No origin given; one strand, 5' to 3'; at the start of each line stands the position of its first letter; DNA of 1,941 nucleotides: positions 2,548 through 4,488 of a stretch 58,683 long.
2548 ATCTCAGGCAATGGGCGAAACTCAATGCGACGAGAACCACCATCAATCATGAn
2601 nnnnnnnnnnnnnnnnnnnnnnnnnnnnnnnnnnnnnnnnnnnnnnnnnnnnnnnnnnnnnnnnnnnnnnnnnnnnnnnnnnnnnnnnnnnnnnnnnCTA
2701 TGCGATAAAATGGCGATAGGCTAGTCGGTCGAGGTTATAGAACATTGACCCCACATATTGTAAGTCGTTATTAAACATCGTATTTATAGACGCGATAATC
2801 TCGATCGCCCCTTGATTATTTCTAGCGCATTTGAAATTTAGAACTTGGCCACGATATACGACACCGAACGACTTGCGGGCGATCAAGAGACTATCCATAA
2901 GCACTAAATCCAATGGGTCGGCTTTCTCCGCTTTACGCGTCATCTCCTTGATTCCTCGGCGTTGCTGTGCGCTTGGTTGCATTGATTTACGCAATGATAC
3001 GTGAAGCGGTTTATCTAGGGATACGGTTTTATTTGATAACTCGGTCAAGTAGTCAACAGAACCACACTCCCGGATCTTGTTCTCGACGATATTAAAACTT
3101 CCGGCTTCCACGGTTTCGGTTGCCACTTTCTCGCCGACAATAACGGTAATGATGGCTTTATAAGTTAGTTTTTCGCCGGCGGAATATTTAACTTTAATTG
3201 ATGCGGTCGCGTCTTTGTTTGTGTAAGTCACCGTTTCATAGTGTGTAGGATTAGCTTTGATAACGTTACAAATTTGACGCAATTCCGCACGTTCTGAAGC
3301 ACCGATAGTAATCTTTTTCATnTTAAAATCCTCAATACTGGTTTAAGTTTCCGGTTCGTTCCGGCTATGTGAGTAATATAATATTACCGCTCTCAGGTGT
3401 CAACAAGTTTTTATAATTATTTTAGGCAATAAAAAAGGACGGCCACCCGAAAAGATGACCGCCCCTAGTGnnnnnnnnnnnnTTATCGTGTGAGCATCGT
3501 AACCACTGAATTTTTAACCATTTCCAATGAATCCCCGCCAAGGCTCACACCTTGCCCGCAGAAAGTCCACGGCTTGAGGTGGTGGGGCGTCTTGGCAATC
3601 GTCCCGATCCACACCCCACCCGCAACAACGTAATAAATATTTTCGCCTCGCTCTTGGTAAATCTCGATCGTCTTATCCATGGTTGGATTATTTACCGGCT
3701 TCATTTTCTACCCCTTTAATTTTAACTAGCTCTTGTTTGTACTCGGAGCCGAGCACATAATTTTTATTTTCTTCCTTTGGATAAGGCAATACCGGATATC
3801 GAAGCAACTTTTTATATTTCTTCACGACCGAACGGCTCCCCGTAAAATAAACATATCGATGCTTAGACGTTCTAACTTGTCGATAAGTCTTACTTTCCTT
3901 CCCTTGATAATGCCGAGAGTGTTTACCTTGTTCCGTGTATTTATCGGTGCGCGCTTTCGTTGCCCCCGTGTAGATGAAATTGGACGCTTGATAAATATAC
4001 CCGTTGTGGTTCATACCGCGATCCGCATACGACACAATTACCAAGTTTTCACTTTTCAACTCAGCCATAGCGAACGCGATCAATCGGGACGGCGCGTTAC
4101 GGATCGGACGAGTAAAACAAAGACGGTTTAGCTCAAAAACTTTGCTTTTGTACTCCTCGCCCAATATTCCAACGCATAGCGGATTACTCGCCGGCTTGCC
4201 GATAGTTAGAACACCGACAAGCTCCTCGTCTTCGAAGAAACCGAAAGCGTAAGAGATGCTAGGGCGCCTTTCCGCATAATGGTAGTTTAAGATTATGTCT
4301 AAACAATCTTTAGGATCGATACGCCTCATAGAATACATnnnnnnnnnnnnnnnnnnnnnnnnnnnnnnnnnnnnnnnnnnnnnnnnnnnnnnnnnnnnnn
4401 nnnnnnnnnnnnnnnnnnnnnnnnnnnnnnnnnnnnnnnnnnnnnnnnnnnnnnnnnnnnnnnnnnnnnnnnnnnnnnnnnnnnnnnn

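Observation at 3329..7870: Four copies of a ~110-bp terminator-promoter-leader cassette driving the leftward early genes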

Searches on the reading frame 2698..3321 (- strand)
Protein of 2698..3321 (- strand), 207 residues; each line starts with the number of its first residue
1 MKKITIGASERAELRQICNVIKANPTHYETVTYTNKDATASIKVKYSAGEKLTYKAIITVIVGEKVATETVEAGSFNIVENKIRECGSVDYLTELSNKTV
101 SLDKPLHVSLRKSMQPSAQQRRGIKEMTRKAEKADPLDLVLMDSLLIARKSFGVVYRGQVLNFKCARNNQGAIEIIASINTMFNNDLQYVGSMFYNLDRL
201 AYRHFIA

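Call 12: search_protein_families(library=pfam, proteins=[window:2698-3321:-], max_evalue=0.01)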
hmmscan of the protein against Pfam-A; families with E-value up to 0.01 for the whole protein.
window:2698-3321:- (207 aa): 0 families

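Call 13: search_protein_families(library=phrogs, proteins=[window:2698-3321:-], max_evalue=0.001)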
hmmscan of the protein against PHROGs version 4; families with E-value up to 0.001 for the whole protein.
window:2698-3321:- (207 aa): 1 family
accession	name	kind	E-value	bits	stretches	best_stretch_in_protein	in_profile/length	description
phrog_37646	-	unknown function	2.3e-140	467.4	1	1-202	1-202/267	-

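Call 60: search_solved_structures(query=window:2698-3321:-, max_evalue=1)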
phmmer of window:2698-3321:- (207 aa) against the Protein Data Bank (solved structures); distinct sequences matched with E-value up to 1: 3.
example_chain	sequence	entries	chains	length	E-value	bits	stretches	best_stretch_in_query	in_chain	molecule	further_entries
8eoi_E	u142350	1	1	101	0.4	13.8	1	117-157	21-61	ER membrane protein complex subunit 5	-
6ww7_E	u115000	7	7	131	0.64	13.2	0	117-157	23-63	Membrane magnesium transporter 1 | ER membrane protein complex subunit 5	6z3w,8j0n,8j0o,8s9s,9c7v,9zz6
7ado_E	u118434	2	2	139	0.72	13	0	117-157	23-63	Membrane magnesium transporter 1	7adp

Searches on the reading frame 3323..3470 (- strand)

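Call 70: search_protein_families(library=pfam, proteins=[L003:7056-7910:+, L003:8431-9318:+, L004:5046-5774:+, L004:6119-7018:+, L004:3090-3593:+], max_evalue=0.01)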
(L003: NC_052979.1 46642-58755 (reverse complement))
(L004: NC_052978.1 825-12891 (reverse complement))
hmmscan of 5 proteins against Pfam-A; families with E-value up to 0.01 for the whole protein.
L003:7056-7910:+ (284 aa): 0 families

L003:8431-9318:+ (295 aa): 0 families

L004:5046-5774:+ (242 aa): 0 families

L004:6119-7018:+ (299 aa): 1 family
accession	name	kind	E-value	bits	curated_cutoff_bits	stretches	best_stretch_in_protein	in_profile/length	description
PF12680.13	SnoaL_2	-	0.0038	18.2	27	0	124-194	5-68/102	SnoaL-like domain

L004:3090-3593:+ (167 aa): 0 families

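Call 86: search_protein_families(library=phrogs, proteins=[L003:7056-7910:+, L004:5046-5774:+, L004:3090-3593:+], max_evalue=0.001)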
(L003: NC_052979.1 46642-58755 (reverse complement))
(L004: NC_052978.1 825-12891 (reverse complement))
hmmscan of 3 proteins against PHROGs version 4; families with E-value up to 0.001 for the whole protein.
L003:7056-7910:+ (284 aa): 0 families

L004:5046-5774:+ (242 aa): 0 families

L004:3090-3593:+ (167 aa): 0 families

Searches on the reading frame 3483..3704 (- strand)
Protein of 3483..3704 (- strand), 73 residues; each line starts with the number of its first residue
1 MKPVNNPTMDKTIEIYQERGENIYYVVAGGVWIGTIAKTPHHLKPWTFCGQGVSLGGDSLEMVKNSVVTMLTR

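Call 12: search_protein_families(library=pfam, proteins=[window:3483-3704:-], max_evalue=0.01)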
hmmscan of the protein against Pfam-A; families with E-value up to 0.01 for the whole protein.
window:3483-3704:- (73 aa): 0 families

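Call 13: search_protein_families(library=phrogs, proteins=[window:3483-3704:-], max_evalue=0.001)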
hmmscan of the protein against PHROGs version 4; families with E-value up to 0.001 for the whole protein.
window:3483-3704:- (73 aa): 1 family
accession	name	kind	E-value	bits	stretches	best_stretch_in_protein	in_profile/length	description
phrog_37849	-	unknown function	2.5e-55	185.4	1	1-73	1-73/73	-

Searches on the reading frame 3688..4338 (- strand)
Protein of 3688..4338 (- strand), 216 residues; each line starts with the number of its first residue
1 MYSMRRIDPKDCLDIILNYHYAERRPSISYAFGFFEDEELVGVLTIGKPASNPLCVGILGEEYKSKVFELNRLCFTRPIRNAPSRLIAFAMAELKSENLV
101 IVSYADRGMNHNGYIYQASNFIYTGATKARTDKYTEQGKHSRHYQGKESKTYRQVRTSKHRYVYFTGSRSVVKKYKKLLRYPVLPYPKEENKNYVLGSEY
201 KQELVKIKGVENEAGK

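Call 12: search_protein_families(library=pfam, proteins=[window:3688-4338:-], max_evalue=0.01)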
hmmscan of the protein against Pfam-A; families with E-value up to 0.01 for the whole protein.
window:3688-4338:- (216 aa): 1 family
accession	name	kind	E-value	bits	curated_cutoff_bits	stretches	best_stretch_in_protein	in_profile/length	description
PF25680.1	Mom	-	7.1e-36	124.2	27.1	1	3-188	3-202/202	Mom protein family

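Call 13: search_protein_families(library=phrogs, proteins=[window:3688-4338:-], max_evalue=0.001)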
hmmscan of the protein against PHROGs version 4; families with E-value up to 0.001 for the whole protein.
window:3688-4338:- (216 aa): 2 families
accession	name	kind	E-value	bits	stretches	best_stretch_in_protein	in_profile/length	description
phrog_1384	-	other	2.9e-69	234.3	1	1-212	20-242/245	Mom-like DNA modification protein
phrog_3339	-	DNA, RNA and nucleotide metabolism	3.1e-09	37.4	1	4-143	366-492/536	homing endonuclease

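Call 90: search_dna_similar(query=window:3688-4338:-, collection=phages, mode=protein, max_rows=40, rows=spread, max_evalue=0.00001)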
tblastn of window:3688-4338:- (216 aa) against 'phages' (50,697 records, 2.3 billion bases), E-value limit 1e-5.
Records with a match: 263; places in all: 263; records where one place covers at least 80% of the query: 139.
Best place of each record, by identity: >=99% 12; 95-99% 14; 60-80% 1; <60% 236.
By first word of the organism name: Vibrio 47; Listeria 40; Enterococcus 25; Arthrobacter 22; Proteus 18; Mycobacterium 15; Salmonella 14; Staphylococcus 13; Microbacterium 12; Bacillus 10; and 18 more.
By host as written in the record: - 37; Listeria monocytogenes 32; Arthrobacter sp. ATCC 21022 20; Vibrio cholerae 13; Proteus mirabilis 12; Mycobacterium smegmatis mc2 155 10; Salmonella enterica subsp. enterica serovar Infantis 6; Enterococcus faecalis 6; and 66 more.
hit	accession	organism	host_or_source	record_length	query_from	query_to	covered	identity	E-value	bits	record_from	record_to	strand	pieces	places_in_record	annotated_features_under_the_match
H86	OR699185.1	Salmonella phage SD-12_S18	Salmonella enterica subsp. enterica ...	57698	1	216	100%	99.5%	3e-142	443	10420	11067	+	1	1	hypothetical protein (x2)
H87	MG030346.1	Proteus phage PM87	Proteus mirabilis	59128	1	216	100%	99.5%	3e-142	443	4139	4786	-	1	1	putative DNA modification protein Mom-like protein | hypothetical protein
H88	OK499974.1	Proteus phage vB_PmiS_Inception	Proteus mirabillis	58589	1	216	100%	98.6%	6e-141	440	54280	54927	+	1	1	putative DNA modification protein Mom-like | hypothetical protein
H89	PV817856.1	Proteus phage P-07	Proteus mirabilis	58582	1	211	98%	98.6%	2e-137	430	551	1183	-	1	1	hypothetical protein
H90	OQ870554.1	Bacillus phage PSYJ-YH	Bacillus cereus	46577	4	211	96%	53.8%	4e-48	214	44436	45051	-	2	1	acetyltransferase (x2)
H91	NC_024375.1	Listeria phage LP-026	Listeria monocytogenes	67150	2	205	94%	54.1%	3e-67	229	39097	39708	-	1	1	Mom-like DNA modification protein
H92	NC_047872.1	Listeria phage LMTA-94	Listeria monocytogenes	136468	2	208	96%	52.9%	1e-65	224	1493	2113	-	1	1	DNA modification protein Mom-like protein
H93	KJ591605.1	Listeria phage LMTA-57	Listeria monocytogenes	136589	2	208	96%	52.9%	2e-65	224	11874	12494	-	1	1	DNA modification protein Mom-like protein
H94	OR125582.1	Listeria phage cka4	Listeria monocytogenes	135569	2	208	96%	52.9%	2e-65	223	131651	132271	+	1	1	record has no annotation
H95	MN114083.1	Listeria phage LP-013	Listeria monocytogenes J1-208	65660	2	205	94%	53.7%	6e-66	225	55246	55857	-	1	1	DNA modification protein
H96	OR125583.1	Listeria phage cka8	Listeria monocytogenes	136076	2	208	96%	52.4%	2e-64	221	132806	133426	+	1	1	record has no annotation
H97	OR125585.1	Listeria phage cka14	Listeria monocytogenes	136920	2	208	96%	51.9%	6e-64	219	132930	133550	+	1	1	record has no annotation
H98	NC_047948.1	Staphylococcus phage phiSA_BS2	Staphylococcus aureus ATCC 25923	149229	3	205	94%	43.7%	8e-50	179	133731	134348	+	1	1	Mom-like DNA modification protein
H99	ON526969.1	Microbacterium phage Cassita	Microbacterium paraoxydans NRRL B-14843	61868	2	189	87%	37.4%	3e-28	117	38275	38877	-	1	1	67: acetyltransferase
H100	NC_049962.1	Bacillus phage SerPounce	Bacillus thuringiensis subsp. kurstaki ...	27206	3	192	88%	32.1%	2e-16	82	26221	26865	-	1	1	Mom-like DNA modification protein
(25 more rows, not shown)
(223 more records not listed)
